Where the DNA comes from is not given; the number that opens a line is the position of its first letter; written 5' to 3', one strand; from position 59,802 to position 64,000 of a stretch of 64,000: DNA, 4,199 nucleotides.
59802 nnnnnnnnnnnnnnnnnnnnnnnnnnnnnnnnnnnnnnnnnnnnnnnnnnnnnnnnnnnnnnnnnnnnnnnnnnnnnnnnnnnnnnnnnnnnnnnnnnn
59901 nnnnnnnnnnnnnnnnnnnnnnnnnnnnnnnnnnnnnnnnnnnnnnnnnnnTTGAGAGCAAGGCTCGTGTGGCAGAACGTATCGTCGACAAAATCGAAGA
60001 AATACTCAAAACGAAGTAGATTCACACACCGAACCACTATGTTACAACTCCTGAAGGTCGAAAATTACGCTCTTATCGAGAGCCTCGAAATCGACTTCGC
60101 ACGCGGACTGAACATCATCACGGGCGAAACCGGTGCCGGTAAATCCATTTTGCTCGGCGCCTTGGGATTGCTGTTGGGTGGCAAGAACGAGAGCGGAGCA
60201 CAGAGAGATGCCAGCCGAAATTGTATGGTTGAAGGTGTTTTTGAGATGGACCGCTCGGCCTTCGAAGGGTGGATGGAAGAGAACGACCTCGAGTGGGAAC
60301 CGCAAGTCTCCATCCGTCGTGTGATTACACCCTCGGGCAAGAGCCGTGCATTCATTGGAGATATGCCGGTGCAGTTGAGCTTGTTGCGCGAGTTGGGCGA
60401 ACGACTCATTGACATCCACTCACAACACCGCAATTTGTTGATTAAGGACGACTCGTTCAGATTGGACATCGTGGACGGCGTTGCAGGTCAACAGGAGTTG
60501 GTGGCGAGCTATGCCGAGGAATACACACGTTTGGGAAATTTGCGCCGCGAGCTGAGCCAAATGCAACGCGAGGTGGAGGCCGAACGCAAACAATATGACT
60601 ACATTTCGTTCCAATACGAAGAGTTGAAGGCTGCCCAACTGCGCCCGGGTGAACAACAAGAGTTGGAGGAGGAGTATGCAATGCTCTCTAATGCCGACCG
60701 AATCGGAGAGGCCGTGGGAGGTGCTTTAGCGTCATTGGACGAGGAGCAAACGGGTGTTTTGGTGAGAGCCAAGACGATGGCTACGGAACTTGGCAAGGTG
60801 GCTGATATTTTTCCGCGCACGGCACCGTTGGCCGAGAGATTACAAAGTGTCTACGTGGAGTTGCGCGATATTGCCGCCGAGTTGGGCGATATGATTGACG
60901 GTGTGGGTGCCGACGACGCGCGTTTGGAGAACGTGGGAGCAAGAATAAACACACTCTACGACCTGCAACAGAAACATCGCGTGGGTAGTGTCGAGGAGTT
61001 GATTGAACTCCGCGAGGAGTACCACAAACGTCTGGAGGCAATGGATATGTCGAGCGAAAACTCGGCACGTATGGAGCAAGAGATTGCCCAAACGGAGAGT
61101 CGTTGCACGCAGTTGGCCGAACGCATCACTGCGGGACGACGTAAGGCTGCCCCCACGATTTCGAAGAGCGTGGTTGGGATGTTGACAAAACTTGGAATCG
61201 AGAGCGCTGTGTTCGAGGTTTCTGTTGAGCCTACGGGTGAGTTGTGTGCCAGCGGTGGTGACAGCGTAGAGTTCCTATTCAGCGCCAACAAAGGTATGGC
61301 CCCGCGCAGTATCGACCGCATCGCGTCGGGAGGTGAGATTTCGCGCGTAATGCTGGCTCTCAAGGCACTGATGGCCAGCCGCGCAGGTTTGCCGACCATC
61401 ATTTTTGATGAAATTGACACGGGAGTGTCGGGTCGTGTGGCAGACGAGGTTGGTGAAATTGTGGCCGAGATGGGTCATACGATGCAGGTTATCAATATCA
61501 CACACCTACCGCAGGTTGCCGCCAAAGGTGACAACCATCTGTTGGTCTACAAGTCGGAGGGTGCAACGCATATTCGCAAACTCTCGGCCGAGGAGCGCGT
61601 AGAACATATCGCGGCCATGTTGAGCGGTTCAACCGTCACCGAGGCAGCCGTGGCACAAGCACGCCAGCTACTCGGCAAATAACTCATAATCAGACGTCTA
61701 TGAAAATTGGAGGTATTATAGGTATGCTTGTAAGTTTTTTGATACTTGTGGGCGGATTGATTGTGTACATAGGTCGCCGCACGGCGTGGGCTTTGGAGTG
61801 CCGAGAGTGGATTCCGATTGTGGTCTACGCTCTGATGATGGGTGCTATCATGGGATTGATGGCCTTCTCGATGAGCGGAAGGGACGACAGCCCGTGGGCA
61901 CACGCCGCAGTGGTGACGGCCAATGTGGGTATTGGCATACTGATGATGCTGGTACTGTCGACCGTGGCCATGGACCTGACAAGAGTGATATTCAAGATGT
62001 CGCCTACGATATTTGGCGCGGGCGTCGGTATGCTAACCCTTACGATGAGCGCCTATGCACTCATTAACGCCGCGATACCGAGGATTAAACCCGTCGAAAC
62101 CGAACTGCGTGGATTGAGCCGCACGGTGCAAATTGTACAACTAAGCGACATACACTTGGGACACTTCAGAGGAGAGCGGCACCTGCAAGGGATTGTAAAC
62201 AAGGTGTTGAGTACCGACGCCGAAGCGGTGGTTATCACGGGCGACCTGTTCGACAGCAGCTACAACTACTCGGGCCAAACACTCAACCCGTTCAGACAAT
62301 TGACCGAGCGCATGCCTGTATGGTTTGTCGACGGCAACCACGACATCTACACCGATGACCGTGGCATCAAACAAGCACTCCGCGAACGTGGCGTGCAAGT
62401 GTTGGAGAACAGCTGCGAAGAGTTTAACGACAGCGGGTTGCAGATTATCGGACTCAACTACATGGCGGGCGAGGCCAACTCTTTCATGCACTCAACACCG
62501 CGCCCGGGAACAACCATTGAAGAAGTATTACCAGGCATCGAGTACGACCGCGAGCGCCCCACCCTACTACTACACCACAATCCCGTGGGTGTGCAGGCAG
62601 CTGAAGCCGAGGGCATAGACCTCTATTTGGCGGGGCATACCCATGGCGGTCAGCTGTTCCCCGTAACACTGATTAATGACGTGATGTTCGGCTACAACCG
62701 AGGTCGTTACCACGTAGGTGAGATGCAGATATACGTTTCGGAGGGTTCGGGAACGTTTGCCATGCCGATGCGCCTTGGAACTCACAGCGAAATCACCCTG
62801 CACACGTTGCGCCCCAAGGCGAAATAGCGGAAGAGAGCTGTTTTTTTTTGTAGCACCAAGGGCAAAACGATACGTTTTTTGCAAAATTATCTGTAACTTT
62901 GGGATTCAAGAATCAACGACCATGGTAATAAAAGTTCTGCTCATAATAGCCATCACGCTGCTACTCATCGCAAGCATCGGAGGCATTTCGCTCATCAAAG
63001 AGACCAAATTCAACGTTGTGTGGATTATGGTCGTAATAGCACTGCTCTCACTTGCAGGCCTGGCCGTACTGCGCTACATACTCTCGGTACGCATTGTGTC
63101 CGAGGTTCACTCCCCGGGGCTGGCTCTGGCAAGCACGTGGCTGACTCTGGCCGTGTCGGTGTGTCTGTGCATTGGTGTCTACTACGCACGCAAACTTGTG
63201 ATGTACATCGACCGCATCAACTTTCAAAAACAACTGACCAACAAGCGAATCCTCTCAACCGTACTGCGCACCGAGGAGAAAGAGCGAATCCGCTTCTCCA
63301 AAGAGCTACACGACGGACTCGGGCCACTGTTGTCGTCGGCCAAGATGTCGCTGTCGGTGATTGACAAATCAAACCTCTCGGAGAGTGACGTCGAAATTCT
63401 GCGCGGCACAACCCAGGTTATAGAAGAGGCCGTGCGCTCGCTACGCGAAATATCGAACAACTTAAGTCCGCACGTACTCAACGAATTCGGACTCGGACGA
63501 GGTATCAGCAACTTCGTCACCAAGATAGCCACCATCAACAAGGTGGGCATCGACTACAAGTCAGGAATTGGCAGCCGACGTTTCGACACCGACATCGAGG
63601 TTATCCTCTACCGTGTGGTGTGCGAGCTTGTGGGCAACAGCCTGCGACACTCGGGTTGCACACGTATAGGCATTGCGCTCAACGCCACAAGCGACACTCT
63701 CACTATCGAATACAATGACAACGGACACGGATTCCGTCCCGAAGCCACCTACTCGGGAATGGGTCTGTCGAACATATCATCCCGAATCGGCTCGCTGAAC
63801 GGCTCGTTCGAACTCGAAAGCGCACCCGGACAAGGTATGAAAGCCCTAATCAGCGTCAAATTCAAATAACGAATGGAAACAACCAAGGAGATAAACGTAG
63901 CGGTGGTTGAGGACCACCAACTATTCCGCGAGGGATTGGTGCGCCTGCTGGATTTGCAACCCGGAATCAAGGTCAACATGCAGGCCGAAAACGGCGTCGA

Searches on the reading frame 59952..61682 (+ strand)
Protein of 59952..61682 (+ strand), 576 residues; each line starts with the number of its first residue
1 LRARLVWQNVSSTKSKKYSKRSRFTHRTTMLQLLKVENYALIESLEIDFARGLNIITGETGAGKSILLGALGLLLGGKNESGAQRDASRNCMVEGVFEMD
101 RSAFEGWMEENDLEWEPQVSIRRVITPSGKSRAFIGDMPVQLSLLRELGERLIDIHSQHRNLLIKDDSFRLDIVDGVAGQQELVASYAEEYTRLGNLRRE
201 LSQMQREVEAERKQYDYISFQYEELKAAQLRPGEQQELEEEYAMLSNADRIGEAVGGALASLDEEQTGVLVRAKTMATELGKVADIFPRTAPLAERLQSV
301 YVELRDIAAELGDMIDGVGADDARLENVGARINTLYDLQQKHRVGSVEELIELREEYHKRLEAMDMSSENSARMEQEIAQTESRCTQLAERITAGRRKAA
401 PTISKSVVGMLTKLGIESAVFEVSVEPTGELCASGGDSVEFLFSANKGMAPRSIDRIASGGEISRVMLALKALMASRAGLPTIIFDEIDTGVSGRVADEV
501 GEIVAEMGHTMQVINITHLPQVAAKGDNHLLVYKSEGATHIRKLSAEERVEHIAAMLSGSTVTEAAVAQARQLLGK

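Call 41: search_protein_families(library=pfam, proteins=[window:59952-61682:+], max_evalue=0.00001)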
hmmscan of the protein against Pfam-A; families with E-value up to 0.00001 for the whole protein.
window:59952-61682:+ (576 aa): 2 families
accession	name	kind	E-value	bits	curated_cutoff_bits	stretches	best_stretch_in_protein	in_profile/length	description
PF02463.25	SMC_N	-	2.3e-15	57.1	40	1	32-537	3-216/220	RecF/RecN/SMC N terminal domain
PF13476.12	AAA_23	-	2.9e-09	38.3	27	1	34-95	2-56/201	AAA domain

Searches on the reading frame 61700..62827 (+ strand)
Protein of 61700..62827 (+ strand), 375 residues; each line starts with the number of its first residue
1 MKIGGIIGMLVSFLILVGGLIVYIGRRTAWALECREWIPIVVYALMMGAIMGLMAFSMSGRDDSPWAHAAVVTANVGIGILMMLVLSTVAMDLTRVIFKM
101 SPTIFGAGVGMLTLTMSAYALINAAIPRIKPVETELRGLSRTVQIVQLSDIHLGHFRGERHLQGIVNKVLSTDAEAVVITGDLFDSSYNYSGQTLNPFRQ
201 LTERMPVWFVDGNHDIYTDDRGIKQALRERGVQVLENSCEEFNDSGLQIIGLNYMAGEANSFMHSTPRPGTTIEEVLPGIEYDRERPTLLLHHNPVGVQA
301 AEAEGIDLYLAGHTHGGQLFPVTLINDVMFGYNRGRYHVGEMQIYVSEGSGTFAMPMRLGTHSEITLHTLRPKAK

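Call 43: search_protein_families(library=pfam, proteins=[window:61700-62827:+], max_evalue=0.0001)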
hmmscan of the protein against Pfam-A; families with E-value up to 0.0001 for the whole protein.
window:61700-62827:+ (375 aa): 2 families
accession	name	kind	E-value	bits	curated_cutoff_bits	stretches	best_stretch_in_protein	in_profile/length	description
PF00149.33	Metallophos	-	6.1e-16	59.8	21.5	1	145-316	3-190/191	Calcineurin-like phosphoesterase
PF12850.12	Metallophos_2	-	2.5e-06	28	27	1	144-316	2-118/154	Calcineurin-like phosphoesterase superfamily domain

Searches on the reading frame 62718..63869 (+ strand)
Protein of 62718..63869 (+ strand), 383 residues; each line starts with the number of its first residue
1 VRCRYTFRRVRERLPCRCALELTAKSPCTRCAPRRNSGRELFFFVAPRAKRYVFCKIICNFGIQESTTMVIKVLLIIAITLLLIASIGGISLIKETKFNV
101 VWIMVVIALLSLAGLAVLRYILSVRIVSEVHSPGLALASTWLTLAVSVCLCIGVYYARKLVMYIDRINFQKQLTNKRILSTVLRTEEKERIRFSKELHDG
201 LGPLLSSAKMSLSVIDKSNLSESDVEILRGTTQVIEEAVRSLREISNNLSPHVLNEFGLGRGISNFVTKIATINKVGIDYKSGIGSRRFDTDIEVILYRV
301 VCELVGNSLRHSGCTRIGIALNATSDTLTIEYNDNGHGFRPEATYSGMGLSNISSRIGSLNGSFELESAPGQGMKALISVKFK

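Call 43: search_protein_families(library=pfam, proteins=[window:62718-63869:+], max_evalue=0.0001)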
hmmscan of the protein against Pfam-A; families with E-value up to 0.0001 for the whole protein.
window:62718-63869:+ (383 aa): 2 families
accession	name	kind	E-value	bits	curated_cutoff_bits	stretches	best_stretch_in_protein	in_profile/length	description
PF02518.31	HATPase_c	-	3e-10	41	26.4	1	294-381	3-108/111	Histidine kinase-, DNA gyrase B-, and HSP90-like ATPase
PF07730.19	HisKA_3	-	1.7e-08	35.3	24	1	189-253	1-67/68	Histidine kinase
